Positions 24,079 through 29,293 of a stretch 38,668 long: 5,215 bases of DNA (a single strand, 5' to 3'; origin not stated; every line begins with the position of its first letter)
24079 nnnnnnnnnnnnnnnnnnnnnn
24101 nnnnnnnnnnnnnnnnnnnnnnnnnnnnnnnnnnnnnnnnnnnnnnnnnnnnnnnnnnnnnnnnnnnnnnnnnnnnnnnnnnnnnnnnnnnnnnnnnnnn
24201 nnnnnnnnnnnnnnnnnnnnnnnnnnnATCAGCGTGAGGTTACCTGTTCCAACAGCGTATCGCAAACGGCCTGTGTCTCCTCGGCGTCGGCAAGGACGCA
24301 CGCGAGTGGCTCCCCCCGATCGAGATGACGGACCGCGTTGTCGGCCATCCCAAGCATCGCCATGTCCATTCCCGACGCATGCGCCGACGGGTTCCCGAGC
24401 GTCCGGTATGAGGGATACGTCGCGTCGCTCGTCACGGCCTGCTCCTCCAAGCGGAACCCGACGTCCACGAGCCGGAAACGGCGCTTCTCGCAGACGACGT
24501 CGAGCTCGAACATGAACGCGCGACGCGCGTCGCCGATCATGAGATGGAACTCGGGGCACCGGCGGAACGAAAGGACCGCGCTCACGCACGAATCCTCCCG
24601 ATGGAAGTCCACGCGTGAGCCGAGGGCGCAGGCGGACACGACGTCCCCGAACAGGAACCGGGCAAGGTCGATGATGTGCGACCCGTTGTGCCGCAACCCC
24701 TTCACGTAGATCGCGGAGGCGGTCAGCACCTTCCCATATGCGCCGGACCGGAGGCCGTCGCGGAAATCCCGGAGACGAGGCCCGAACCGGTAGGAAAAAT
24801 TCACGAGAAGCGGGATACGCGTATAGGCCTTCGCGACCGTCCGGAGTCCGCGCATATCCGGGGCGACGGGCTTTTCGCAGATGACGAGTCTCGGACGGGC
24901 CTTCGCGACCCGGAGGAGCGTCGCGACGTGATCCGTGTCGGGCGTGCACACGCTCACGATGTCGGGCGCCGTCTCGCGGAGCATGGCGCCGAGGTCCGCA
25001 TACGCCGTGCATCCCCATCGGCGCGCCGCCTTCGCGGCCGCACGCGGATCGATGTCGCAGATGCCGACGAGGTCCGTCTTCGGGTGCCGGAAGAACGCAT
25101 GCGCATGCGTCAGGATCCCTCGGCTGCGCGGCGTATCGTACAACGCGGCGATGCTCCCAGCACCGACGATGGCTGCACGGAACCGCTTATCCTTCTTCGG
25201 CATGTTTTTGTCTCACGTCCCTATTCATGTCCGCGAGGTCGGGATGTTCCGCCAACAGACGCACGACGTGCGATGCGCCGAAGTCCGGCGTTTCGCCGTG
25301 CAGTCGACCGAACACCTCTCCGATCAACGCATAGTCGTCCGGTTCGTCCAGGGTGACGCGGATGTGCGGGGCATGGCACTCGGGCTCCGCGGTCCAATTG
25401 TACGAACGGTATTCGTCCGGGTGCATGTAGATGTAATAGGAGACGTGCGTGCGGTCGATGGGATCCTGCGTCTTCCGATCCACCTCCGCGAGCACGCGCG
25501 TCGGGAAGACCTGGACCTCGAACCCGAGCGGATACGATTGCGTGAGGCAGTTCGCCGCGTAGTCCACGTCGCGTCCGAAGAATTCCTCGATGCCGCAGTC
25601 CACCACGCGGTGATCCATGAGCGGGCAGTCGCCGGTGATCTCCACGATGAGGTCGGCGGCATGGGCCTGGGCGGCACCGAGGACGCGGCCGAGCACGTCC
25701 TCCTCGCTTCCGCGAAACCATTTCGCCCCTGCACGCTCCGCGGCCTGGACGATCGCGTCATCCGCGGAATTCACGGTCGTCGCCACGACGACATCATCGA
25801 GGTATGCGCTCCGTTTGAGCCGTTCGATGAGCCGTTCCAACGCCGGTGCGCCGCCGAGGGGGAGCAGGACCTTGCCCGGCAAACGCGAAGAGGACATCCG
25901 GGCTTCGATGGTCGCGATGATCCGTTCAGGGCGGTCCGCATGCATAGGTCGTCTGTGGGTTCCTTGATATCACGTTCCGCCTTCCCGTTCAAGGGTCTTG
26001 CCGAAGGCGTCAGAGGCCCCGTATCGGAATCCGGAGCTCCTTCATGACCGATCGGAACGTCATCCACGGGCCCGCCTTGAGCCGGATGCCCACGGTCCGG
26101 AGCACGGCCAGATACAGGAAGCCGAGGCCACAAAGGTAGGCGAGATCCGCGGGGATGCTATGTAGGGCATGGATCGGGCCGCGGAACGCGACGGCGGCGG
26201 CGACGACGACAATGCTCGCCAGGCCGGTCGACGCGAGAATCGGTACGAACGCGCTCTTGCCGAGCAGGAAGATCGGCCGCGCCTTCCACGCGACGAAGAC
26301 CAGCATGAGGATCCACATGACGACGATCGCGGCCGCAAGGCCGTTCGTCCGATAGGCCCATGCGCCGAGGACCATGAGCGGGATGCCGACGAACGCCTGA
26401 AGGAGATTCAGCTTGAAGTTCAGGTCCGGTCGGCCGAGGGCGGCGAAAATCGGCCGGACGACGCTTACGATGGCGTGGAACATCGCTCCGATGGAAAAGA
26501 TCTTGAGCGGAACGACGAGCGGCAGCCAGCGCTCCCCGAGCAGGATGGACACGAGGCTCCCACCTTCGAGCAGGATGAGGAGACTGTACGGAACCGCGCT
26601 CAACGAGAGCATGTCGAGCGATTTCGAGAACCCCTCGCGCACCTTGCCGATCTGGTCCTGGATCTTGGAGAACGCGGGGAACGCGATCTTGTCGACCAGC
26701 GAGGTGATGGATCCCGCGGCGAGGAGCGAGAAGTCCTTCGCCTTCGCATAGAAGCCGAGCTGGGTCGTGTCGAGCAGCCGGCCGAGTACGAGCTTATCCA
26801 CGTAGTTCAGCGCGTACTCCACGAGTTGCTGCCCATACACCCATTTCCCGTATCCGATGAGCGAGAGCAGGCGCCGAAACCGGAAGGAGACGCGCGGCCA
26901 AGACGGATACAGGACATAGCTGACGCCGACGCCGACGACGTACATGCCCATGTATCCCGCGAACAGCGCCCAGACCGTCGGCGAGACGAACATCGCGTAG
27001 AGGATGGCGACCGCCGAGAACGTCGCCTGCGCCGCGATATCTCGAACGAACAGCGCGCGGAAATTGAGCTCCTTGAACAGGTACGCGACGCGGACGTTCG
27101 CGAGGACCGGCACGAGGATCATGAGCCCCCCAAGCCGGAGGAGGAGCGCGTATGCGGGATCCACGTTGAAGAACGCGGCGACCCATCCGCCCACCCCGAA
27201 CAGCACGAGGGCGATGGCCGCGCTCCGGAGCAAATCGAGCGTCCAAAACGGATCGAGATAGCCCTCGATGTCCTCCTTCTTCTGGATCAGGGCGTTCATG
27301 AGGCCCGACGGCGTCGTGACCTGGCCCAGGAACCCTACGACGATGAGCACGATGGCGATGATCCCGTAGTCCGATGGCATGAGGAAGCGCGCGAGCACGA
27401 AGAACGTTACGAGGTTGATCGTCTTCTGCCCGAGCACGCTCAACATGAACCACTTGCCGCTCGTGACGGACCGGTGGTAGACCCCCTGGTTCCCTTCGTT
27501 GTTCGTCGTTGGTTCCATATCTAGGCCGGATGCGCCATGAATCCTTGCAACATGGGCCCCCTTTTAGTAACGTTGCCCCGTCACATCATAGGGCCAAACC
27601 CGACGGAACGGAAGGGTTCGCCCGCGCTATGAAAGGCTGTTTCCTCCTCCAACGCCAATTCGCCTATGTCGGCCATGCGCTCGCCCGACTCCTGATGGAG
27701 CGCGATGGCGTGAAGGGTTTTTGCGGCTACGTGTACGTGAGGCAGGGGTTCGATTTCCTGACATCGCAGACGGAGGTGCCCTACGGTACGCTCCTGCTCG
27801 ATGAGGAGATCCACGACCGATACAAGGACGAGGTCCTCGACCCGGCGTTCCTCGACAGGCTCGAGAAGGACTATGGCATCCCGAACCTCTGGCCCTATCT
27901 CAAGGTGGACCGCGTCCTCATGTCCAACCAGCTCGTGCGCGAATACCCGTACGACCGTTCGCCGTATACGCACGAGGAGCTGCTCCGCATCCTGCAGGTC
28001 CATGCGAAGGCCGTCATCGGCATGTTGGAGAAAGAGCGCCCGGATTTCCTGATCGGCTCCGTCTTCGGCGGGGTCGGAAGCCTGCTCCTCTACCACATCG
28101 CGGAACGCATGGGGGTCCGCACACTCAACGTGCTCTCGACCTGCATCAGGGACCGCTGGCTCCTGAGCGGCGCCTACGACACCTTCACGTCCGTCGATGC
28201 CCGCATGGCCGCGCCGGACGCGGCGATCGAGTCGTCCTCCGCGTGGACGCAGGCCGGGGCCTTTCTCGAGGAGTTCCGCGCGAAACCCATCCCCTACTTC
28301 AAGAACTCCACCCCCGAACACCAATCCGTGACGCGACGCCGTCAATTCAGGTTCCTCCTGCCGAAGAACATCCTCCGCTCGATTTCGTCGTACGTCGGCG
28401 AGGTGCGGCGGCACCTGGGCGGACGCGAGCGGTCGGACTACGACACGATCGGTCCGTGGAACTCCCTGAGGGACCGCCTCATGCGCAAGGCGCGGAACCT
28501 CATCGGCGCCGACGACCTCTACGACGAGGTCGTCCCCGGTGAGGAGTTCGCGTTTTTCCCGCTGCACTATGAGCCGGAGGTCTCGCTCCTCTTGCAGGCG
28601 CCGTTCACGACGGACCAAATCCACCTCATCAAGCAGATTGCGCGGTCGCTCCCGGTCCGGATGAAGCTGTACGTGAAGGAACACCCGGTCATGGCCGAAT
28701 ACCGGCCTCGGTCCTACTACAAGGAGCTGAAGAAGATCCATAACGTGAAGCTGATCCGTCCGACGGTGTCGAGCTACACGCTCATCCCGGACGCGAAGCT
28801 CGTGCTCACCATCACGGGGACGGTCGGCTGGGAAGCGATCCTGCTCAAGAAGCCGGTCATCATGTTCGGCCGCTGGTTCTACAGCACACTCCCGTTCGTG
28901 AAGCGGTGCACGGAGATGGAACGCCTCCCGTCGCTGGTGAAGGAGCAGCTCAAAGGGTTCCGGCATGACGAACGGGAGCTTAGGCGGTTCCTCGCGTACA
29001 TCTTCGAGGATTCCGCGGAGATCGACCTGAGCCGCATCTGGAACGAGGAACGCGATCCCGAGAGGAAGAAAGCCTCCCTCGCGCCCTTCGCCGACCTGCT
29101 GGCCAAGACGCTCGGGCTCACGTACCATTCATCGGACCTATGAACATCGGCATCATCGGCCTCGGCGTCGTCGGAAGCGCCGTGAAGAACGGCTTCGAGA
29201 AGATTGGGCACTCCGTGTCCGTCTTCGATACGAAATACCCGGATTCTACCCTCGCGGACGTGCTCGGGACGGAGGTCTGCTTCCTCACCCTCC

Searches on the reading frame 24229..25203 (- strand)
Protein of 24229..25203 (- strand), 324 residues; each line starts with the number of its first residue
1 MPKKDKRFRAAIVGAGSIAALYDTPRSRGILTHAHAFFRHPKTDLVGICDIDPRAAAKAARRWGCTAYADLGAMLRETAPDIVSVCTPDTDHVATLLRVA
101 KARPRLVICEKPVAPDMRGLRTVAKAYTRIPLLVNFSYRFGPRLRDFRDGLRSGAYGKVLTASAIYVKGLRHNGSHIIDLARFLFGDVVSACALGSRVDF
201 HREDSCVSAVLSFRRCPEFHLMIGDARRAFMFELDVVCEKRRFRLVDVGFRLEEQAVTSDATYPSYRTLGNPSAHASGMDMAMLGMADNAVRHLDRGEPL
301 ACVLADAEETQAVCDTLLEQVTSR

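Call 8: search_protein_families(library=pfam, proteins=[window:24229-25203:-], max_evalue=0.001)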
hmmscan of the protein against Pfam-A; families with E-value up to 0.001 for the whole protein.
window:24229-25203:- (324 aa): 2 families
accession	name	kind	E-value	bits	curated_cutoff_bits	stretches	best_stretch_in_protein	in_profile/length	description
PF01408.29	GFO_IDH_MocA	-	1.5e-18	68.1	24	1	8-127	1-109/120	Oxidoreductase family, NAD-binding Rossmann fold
PF22725.1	GFO_IDH_MocA_C3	-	6.4e-05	23.4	27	1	172-214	48-93/124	GFO/IDH/MocA C-terminal domain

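Call 47: search_protein_families(library=ncbifam, proteins=[window:24229-25203:-], max_evalue=0.00001)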
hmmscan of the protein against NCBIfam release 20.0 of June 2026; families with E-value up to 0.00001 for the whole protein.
window:24229-25203:- (324 aa): 3 families
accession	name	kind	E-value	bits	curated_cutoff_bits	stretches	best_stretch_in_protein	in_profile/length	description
TIGR04380.1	myo_inos_iolG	equivalog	2.1e-16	59.7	355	1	32-160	15-146/330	inositol 2-dehydrogenase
NF052479.1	LevoglcsnDh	equivalog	7.9e-13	47.8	650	1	47-168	40-163/386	levoglucosan dehydrogenase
NF040723.1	UDP-GlcNAcDh_Arch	equivalog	4.6e-11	42.8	450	1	33-168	15-150/302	UDP-N-acetylglucosamine 3-dehydrogenase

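Call 72: search_solved_structures(query=window:24229-25203:-, max_evalue=0.001, show_alignments=1)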
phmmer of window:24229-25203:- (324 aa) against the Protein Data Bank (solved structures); distinct sequences matched with E-value up to 0.001: 13.
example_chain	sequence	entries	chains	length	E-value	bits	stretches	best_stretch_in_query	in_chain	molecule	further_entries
4hkt_A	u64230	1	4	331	3.6e-11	46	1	32-187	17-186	Inositol 2-dehydrogenase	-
5uhw_A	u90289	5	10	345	4.3e-10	42.5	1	35-203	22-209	Oxidoreductase protein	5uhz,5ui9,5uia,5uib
3q2i_A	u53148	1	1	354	7.3e-09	38.4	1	4-125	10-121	dehydrogenase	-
6a3f_A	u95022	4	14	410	2.3e-08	36.8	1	48-168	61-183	Putative dehydrogenase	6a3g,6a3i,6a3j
4h3v_A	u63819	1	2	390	4.8e-08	35.7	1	35-167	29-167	Oxidoreductase domain protein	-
3q2k_A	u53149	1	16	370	5.7e-07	32.2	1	32-161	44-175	oxidoreductase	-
7xr9_A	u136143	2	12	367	8.4e-06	28.4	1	43-164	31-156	DgpA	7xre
3moi_A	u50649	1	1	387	3.1e-05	26.5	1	31-161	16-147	Probable dehydrogenase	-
9m3d_B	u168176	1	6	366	5.8e-05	25.6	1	41-164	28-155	DgpA1 from W974-1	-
4fb5_A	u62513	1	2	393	0.00021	23.8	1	45-159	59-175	Probable oxidoreductase protein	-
6o15_A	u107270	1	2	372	0.00029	23.3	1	48-160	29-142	Uncharacterized oxidoreductase YjhC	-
3ezy_A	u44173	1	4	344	0.00031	23.2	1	57-159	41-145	Dehydrogenase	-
4gqa_A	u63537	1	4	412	0.00074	22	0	41-130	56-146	NAD binding Oxidoreductase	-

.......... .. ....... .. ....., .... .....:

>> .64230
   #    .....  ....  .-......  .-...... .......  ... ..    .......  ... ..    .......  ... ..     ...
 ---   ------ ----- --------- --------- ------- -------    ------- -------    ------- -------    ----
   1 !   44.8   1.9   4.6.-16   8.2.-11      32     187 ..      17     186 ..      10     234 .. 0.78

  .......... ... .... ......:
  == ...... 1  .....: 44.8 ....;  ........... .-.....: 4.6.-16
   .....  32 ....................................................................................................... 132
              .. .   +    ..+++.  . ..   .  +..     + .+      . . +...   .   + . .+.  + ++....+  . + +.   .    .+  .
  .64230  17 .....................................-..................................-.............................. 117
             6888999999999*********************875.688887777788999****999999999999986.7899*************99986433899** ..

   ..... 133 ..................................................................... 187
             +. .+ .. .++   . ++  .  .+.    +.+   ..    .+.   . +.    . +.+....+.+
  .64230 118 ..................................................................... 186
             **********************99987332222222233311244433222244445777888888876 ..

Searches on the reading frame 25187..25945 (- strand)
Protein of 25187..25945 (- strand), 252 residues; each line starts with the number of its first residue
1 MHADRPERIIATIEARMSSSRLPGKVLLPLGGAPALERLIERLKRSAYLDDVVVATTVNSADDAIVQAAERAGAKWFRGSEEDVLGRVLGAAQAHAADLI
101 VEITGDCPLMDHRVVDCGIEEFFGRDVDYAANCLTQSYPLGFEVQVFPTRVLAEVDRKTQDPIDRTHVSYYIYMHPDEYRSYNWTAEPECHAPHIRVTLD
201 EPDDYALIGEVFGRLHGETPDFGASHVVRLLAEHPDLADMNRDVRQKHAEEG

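Call 8: search_protein_families(library=pfam, proteins=[window:25187-25945:-], max_evalue=0.001)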
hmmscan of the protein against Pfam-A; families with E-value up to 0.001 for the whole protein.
window:25187-25945:- (252 aa): 2 families
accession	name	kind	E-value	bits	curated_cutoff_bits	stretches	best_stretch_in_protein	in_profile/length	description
PF02348.25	CTP_transf_3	-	1.9e-28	100.2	22.6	1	11-206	2-200/217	Cytidylyltransferase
PF12804.13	NTP_transf_3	-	9.4e-08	32.8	27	1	24-157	15-143/160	MobA-like NTP transferase domain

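Call 47: search_protein_families(library=ncbifam, proteins=[window:25187-25945:-], max_evalue=0.00001)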
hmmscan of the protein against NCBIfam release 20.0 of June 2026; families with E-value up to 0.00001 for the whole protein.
window:25187-25945:- (252 aa): 6 families
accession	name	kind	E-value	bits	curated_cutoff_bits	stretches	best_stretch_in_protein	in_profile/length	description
NF009905.0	PRK13368.1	subfamily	3.2e-18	66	255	1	9-128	3-119/243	3-deoxy-manno-octulosonate cytidylyltransferase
NF003952.0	PRK05450.1-5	subfamily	2.8e-17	62.7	193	1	8-135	2-126/250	3-deoxy-manno-octulosonate cytidylyltransferase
NF003950.0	PRK05450.1-3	subfamily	2.2e-13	50.1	234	1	10-122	4-117/248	3-deoxy-manno-octulosonate cytidylyltransferase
TIGR00466.1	kdsB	equivalog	2e-10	40.5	155.2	1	12-134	6-128/241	3-deoxy-manno-octulosonate cytidylyltransferase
NF003948.0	PRK05450.1-1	equivalog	3.4e-10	39.6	281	1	9-130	6-128/248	3-deoxy-manno-octulosonate cytidylyltransferase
TIGR03584.1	PseF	equivalog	2.1e-06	27.5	205.7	1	10-76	1-63/222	pseudaminic acid cytidylyltransferase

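Call 73: search_solved_structures(query=window:25187-25945:-, max_evalue=0.001)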
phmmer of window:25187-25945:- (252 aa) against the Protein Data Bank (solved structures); distinct sequences matched with E-value up to 0.001: 14.
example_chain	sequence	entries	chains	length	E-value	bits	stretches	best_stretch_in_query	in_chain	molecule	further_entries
6oew_A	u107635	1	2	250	2.1e-36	129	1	10-236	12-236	Cytidylyltransferase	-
1gq9_A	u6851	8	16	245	1.4e-07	34.6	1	10-119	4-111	3-DEOXY-MANNO-OCTULOSONATE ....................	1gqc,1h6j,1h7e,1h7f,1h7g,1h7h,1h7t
3pol_A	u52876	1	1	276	1.2e-06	31.5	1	12-115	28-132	3-deoxy-manno-octulosonate cytidylyltransferase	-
4fcu_A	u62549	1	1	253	1.6e-06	31.1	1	12-115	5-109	3-deoxy-manno-octulosonate cytidylyltransferase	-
3jtj_A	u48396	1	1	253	9.2e-06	28.6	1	9-114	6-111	3-deoxy-manno-octulosonate cytidylyltransferase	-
8ees_A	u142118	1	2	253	1.2e-05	28.2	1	11-116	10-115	3-deoxy-manno-octulosonate cytidylyltransferase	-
3k8d_A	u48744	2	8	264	2e-05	27.4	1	10-125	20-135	3-deoxy-manno-octulosonate cytidylyltransferase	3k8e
1vh1_A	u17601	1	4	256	2.3e-05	27.3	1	10-126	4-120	3-deoxy-manno-octulosonate cytidylyltransferase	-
4xwi_A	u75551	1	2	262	2.7e-05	27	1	8-116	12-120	3-deoxy-manno-octulosonate cytidylyltransferase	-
3duv_A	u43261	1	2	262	3.1e-05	26.8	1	12-115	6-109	3-deoxy-manno-octulosonate cytidylyltransferase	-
1vh3_A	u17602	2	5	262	3.1e-05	26.8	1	12-115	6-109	3-deoxy-manno-octulosonate cytidylyltransferase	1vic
9t4z_A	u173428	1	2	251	3.3e-05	26.8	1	7-81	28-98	PpNeuA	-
3oam_A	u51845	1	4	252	4.7e-05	26.2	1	12-115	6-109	3-deoxy-manno-octulosonate cytidylyltransferase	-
3tqd_A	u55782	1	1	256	0.00012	24.9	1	12-115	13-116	3-deoxy-manno-octulosonate cytidylyltransferase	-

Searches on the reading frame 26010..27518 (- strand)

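Call 8: search_protein_families(library=pfam, proteins=[window:26010-27518:-], max_evalue=0.001)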
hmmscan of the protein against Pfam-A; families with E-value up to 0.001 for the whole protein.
window:26010-27518:- (502 aa): 3 families
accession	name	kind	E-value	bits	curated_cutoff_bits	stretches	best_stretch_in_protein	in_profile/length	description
PF13440.11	Polysacc_synt_3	-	5.2e-61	206.9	23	1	41-335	1-292/293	Polysaccharide biosynthesis protein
PF01943.22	Polysacc_synt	-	1.1e-22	81.3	28.2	1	23-287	7-274/274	Polysaccharide biosynthesis protein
PF03023.19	MurJ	-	4.3e-06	26.1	27.4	1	237-442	215-427/451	Lipid II flippase MurJ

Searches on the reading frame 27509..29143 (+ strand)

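Call 8: search_protein_families(library=pfam, proteins=[window:27509-29143:+], max_evalue=0.001)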
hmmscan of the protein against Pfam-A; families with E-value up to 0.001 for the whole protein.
window:27509-29143:+ (544 aa): 1 family
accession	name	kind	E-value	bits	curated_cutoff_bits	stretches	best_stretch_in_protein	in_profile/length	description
PF05159.20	Capsule_synth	-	7.8e-10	39.1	20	1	370-459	173-267/310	Capsule polysaccharide biosynthesis protein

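Call 47: search_protein_families(library=ncbifam, proteins=[window:27509-29143:+], max_evalue=0.00001)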
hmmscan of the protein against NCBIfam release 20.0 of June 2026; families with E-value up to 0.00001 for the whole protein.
window:27509-29143:+ (544 aa): 0 families
